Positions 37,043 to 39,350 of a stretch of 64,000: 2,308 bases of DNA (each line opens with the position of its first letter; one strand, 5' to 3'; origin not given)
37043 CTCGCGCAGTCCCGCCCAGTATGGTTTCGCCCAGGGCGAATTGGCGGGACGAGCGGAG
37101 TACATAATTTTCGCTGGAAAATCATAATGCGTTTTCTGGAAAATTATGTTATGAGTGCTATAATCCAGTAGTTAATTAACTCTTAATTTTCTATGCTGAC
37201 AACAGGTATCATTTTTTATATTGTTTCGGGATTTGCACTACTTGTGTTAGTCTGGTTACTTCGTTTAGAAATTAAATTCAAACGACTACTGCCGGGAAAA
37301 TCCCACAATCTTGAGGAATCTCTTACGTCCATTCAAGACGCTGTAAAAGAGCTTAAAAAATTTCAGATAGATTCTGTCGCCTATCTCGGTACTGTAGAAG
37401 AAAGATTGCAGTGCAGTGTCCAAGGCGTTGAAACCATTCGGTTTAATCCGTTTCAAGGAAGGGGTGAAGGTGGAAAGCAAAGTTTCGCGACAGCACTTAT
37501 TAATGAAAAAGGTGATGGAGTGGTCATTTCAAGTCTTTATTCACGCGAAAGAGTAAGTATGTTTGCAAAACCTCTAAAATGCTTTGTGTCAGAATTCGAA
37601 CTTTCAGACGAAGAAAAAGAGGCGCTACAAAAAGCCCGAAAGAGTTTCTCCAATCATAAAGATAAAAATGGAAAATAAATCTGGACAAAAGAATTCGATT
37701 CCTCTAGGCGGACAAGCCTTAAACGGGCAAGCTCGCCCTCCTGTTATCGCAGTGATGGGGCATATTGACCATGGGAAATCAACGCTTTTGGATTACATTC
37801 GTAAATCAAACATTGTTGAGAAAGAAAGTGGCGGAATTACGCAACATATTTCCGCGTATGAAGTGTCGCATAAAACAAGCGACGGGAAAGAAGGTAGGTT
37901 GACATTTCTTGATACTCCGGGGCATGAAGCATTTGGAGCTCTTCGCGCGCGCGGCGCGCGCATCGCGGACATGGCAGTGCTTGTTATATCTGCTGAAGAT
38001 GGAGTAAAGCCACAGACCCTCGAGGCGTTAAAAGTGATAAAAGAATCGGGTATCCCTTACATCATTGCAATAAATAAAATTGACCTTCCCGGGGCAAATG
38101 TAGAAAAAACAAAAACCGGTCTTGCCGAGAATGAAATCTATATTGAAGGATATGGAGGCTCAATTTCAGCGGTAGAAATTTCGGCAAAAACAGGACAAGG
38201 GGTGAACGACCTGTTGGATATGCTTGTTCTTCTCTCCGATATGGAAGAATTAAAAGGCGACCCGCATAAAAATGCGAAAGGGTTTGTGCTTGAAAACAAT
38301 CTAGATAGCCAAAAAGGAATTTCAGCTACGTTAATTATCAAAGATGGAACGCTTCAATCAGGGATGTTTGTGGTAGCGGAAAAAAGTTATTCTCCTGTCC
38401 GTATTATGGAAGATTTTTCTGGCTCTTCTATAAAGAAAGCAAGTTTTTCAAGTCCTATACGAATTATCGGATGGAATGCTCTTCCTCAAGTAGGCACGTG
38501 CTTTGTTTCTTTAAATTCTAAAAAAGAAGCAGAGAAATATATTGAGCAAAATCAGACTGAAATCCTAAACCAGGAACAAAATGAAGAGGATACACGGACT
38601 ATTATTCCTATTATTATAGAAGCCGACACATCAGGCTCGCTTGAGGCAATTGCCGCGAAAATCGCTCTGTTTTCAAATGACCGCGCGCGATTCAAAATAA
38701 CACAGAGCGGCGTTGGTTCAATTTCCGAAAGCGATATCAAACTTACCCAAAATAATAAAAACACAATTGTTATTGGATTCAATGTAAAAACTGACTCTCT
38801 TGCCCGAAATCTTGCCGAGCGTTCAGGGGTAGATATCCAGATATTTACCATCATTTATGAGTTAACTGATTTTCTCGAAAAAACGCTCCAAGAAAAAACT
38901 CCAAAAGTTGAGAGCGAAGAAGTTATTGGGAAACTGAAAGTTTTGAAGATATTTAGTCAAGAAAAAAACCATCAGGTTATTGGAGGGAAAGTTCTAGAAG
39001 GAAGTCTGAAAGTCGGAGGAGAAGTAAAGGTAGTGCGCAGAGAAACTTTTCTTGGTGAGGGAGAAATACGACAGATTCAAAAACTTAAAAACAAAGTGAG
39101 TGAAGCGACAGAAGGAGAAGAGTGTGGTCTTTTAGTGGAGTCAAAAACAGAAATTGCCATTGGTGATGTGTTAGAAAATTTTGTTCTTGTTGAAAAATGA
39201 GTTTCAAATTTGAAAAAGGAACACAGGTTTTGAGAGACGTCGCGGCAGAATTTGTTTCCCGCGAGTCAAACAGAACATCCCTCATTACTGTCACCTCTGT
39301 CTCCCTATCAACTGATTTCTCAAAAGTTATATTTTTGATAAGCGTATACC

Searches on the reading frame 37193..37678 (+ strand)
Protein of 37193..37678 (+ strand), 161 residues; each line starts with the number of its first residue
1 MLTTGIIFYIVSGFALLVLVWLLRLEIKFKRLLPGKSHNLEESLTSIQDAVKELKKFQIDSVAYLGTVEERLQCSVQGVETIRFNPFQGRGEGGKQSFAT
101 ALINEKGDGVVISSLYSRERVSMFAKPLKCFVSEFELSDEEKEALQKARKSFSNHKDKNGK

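Call 25: search_protein_families(library=pfam, proteins=[window:37193-37678:+], max_evalue=0.001)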
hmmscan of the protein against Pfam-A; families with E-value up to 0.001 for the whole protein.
window:37193-37678:+ (161 aa): 1 family
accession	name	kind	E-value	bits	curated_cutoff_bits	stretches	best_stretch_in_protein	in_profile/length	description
PF14584.11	DUF4446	-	1.8e-28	99.8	27.4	1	4-148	6-149/150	Protein of unknown function (DUF4446)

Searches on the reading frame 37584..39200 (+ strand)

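Call 7: search_protein_families(library=pfam, proteins=[window:37584-39200:+], max_evalue=0.001)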
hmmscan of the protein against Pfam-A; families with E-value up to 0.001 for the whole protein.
window:37584-39200:+ (538 aa): 10 families
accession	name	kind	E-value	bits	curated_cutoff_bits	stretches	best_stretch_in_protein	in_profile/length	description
PF00009.33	GTP_EFTU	-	3.8e-37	128.1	26.5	1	55-216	6-184/188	Elongation factor Tu GTP binding domain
PF11987.13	IF-2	-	1.9e-27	95.9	27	1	322-430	9-115/117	Translation-initiation factor 2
PF22042.2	EF-G_D2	-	1.2e-15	57.8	27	1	231-308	2-82/84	Elongation factor G domain 2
PF01926.29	MMR_HSR1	-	1.2e-11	45.2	21.9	1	55-165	2-113/113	50S ribosome-binding GTPase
PF03144.31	GTP_EFTU_D2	-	4.1e-08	34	30.3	1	464-530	2-72/73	Elongation factor Tu domain 2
PF00071.28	Ras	-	2e-07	31.2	21.6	1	56-215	3-157/162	Ras family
PF08477.19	Roc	-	1.9e-05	25.3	27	1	55-167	2-119/119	Ras of Complex, Roc, domain of DAPkinase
PF14578.12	GTP_EFTU_D4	-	3.5e-05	24.1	23.8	1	450-530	4-85/86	Elongation factor Tu domain 4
PF03193.22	RsgA_GTPase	-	3.9e-05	24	30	0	129-214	24-104/174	RsgA GTPase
PF00350.29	Dynamin_N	-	0.00012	22.6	27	0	55-96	1-42/168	Dynamin family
